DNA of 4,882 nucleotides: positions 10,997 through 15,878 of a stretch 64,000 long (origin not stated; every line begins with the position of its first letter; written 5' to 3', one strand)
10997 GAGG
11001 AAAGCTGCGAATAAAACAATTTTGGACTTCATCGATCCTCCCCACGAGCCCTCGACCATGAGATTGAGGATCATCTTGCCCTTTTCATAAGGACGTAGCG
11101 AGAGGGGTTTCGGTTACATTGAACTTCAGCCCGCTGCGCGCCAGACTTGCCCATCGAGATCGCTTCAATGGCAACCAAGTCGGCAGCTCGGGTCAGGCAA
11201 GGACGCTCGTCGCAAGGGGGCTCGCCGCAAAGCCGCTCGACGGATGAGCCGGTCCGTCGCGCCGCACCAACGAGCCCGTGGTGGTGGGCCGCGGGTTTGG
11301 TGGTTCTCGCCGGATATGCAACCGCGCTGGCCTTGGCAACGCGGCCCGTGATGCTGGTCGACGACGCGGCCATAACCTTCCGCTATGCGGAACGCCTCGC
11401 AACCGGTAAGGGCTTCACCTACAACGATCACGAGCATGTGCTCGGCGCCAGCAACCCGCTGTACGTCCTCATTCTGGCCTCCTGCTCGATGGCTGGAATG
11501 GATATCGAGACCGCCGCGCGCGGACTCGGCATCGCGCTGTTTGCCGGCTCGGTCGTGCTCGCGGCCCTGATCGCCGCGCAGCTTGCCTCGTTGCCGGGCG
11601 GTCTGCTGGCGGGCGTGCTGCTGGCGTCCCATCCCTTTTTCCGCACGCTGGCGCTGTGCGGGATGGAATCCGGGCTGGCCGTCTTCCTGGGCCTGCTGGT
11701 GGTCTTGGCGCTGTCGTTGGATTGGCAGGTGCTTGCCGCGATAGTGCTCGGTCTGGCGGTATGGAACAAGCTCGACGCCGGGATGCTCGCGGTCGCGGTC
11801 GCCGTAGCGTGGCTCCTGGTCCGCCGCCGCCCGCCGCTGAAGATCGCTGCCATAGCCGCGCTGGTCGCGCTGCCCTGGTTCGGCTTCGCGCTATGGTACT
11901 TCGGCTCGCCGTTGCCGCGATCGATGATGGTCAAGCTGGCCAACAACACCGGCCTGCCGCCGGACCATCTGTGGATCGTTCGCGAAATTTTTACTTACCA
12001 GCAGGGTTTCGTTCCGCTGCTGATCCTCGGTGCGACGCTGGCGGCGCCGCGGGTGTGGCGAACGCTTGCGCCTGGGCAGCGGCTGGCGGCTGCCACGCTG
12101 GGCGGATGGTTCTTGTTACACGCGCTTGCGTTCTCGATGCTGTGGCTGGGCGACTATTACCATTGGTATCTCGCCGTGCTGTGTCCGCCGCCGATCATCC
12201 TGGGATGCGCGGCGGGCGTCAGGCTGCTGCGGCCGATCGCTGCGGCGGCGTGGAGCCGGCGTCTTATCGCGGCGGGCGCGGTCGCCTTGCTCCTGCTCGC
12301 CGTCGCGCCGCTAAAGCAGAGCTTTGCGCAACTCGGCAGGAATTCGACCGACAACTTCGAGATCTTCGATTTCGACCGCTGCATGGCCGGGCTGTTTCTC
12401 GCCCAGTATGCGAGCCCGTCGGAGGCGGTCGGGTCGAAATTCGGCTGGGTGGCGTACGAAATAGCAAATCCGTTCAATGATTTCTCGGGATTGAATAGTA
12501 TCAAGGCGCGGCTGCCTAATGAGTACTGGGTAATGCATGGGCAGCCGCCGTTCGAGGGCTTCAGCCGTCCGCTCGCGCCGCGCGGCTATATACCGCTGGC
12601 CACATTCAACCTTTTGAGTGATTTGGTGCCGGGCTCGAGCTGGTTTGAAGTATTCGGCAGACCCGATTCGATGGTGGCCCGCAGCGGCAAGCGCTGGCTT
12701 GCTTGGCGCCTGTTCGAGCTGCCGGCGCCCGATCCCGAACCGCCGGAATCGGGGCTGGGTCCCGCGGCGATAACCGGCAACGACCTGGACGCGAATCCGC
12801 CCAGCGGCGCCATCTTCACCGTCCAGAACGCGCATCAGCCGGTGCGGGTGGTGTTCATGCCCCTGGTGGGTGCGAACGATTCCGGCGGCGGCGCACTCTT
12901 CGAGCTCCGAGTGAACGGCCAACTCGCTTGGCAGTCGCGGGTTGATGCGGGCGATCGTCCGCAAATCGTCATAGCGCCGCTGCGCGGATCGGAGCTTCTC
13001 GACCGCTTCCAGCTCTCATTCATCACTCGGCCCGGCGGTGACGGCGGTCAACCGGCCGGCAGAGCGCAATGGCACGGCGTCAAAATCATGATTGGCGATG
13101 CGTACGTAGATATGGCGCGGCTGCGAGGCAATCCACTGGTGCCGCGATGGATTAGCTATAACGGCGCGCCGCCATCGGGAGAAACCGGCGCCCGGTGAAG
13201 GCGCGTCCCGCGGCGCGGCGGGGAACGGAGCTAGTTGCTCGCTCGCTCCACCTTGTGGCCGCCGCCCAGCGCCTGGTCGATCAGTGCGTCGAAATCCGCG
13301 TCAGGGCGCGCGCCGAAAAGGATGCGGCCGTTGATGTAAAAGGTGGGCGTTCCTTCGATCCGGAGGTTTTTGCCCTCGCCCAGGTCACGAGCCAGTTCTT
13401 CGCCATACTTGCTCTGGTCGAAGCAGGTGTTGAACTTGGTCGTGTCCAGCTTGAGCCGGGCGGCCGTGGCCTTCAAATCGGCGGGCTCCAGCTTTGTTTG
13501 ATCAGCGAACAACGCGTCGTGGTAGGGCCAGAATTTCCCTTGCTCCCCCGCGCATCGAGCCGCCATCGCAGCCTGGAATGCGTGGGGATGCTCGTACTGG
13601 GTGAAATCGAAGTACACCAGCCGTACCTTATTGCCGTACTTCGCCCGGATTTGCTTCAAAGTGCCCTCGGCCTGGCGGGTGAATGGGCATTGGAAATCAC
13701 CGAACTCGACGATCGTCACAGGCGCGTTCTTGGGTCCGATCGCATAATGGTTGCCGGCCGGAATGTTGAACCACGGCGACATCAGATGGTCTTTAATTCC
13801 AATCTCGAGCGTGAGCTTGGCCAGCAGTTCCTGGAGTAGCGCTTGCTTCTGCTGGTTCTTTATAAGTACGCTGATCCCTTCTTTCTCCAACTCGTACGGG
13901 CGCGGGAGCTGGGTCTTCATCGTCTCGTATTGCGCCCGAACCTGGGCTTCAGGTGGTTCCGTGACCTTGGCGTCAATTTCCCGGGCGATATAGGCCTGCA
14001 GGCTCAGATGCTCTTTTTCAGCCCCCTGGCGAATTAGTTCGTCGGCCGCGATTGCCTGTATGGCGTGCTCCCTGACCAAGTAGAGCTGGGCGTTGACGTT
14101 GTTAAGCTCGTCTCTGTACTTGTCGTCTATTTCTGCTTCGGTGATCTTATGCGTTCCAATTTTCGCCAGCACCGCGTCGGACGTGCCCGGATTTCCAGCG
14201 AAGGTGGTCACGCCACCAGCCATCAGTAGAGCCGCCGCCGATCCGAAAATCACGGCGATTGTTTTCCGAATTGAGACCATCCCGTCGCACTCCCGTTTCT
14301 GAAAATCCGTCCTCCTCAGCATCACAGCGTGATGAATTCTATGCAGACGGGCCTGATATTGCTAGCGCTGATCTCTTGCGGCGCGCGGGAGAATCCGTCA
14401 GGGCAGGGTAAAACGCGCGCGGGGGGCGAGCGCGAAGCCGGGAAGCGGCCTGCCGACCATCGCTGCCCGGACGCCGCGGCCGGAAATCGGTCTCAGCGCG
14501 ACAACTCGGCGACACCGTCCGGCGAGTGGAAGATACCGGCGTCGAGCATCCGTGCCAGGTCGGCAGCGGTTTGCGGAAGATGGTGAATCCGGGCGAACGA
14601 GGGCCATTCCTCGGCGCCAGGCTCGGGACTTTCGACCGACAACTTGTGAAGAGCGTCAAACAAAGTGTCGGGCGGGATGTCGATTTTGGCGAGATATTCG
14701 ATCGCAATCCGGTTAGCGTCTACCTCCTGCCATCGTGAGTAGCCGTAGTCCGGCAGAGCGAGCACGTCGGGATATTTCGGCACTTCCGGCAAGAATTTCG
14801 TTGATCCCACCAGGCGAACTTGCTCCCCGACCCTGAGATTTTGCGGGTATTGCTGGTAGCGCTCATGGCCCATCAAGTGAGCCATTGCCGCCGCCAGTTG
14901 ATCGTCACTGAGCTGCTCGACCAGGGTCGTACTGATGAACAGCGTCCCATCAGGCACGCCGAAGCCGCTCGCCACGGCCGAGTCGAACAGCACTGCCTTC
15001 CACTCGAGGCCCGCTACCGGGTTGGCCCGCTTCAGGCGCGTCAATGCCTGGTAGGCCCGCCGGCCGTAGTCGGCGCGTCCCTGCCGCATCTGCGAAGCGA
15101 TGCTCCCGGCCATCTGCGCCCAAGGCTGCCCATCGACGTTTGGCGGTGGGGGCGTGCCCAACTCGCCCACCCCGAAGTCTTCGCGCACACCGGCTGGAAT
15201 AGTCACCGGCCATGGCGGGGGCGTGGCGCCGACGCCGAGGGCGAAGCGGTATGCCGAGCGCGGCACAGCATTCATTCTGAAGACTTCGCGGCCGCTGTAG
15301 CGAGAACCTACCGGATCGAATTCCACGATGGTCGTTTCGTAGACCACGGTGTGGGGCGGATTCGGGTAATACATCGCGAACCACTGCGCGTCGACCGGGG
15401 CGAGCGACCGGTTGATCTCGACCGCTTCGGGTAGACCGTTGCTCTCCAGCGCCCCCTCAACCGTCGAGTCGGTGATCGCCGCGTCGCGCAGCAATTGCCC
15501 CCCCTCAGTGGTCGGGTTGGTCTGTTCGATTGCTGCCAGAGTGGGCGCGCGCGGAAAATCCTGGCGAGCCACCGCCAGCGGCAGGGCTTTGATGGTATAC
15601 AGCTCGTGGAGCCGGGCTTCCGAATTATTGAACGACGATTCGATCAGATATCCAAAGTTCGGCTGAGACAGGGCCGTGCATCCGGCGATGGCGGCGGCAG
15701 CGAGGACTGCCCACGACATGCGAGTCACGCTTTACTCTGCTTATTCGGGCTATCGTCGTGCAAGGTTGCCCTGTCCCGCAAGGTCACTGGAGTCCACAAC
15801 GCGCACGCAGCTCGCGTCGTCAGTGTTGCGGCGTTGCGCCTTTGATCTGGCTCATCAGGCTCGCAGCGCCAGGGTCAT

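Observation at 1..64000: Whole window is a supercluster of GT-C glycosyltransferases plus lipid-linked-sugar donor machinery: candidate protein O-glycosylation / glycan-decoration island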

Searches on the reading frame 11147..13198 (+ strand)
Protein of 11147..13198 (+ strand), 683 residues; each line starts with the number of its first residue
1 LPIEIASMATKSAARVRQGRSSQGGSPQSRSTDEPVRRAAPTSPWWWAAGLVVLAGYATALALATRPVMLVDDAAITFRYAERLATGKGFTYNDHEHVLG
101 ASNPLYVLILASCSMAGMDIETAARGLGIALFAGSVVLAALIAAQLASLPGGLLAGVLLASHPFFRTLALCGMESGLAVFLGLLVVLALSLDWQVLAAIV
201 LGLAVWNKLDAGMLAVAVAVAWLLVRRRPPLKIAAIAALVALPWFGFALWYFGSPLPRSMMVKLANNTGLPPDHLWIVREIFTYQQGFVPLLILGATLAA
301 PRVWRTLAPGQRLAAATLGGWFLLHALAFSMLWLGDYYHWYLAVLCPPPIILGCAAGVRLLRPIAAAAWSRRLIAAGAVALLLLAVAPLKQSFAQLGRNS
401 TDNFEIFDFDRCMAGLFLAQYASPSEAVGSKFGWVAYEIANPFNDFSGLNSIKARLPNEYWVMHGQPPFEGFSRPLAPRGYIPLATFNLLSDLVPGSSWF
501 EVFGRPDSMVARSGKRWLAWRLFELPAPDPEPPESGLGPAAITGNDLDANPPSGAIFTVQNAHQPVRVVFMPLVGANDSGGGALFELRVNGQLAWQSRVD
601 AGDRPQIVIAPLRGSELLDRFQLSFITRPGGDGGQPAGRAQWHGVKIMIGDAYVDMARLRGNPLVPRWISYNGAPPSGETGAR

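Call 3: search_protein_families(library=pfam, proteins=[window:11147-13198:+], max_evalue=0.01)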
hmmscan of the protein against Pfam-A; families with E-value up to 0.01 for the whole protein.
window:11147-13198:+ (683 aa): 0 families

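Call 9: search_protein_families(library=ncbifam, proteins=[window:11147-13198:+], max_evalue=0.01)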
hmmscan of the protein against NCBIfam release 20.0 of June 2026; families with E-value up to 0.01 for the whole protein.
window:11147-13198:+ (683 aa): 0 families

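Call 29: search_protein_families(library=pfam, proteins=[window:11147-13198:+], max_evalue=10)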
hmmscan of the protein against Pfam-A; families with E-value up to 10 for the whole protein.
window:11147-13198:+ (683 aa): 0 families

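Call 79: search_protein_families(library=pfam, alignment_id=A3, max_evalue=0.01)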
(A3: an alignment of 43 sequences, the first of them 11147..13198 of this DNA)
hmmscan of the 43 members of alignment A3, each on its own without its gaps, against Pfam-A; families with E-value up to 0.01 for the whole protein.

A. member 1, window:11147-13198:+ (683 aa): 0 families

B. families by the number of members that match (of 43 scanned): 6 families
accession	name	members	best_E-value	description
PF13231.12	PMT_2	12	3e-06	Dolichyl-phosphate-mannose-protein mannosyltransferase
PF09594.16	GT87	8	2.9e-05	Glycosyltransferase family 87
PF08305.17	NPCBM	2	0.0013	NPCBM/NEW2 domain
PF15971.10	Mannosyl_trans4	1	0.0054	DolP-mannose mannosyltransferase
PF22570.1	LiaF-TM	1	0.006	LiaF transmembrane domain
PF04932.20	Wzy_C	1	0.0089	O-Antigen ligase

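Call 81: search_solved_structures(query=A3, max_evalue=10)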
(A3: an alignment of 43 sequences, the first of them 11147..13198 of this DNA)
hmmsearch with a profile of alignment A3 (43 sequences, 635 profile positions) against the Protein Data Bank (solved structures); distinct sequences matched with E-value up to 10: 0.

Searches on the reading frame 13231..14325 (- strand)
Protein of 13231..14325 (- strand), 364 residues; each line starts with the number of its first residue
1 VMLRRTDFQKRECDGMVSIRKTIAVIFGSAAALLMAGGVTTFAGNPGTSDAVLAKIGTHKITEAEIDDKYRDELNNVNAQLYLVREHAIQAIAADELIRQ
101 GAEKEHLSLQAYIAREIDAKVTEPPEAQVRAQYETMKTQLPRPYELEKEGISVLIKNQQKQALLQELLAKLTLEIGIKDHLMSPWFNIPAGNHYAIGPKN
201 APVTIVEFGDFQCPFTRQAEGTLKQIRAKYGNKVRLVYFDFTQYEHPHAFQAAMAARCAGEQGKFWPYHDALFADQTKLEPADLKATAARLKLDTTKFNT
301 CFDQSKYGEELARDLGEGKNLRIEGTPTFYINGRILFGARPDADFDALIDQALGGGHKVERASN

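Call 3: search_protein_families(library=pfam, proteins=[window:13231-14325:-], max_evalue=0.01)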
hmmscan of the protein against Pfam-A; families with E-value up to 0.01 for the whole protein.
window:13231-14325:- (364 aa): 3 families
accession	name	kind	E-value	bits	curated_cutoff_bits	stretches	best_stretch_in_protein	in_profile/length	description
PF13462.12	Thioredoxin_4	-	2.7e-29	102.9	23.2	1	193-350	5-164/165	Thioredoxin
PF01323.26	DSBA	-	7.3e-19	68.7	25.6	1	204-341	1-182/191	DSBA-like thioredoxin domain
PF13624.11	SurA_N_3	-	6.6e-07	29.7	27.2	1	23-116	14-116/162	SurA-like N-terminal domain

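Call 97: search_protein_families(library=ncbifam, proteins=[window:13231-14325:-], max_evalue=0.001)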
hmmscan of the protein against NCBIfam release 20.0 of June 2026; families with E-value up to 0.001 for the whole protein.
window:13231-14325:- (364 aa): 4 families
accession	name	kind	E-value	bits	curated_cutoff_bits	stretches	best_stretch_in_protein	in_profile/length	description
NF041057.1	Rcas_1661_fam_Se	equivalog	7.9e-29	100.9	190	1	194-351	82-246/247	Rcas_1661 family thioredoxin-like (seleno)lipoprotein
NF006681.0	PRK09229.1-2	equivalog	0.00021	20.1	362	1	245-289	58-102/451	formimidoylglutamate deiminase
NF006684.0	PRK09229.1-5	equivalog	0.00027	19.9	525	1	245-294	56-108/456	formimidoylglutamate deiminase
TIGR02022.1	hutF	equivalog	0.0009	18.1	413.05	0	245-294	56-108/455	formimidoylglutamate deiminase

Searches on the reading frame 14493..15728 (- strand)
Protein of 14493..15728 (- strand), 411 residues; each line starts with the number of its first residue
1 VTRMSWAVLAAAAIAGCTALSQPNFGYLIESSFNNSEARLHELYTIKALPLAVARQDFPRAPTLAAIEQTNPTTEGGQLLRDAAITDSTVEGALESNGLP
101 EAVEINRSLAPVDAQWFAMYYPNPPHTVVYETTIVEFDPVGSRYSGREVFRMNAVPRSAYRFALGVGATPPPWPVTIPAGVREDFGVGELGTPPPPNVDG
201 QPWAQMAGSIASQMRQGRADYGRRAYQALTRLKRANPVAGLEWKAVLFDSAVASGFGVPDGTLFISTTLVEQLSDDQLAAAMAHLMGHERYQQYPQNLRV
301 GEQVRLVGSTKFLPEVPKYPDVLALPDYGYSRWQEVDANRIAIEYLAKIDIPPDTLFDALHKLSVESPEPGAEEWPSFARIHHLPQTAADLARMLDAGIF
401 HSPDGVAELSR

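Call 3: search_protein_families(library=pfam, proteins=[window:14493-15728:-], max_evalue=0.01)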
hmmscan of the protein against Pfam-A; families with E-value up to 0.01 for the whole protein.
window:14493-15728:- (411 aa): 1 family
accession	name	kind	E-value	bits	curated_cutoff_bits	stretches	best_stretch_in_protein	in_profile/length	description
PF01435.24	Peptidase_M48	-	8e-08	32.8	20.3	1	242-360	24-165/186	Peptidase family M48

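Call 97: search_protein_families(library=ncbifam, proteins=[window:14493-15728:-], max_evalue=0.001)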
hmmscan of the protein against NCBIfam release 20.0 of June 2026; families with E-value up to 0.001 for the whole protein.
window:14493-15728:- (411 aa): 0 families
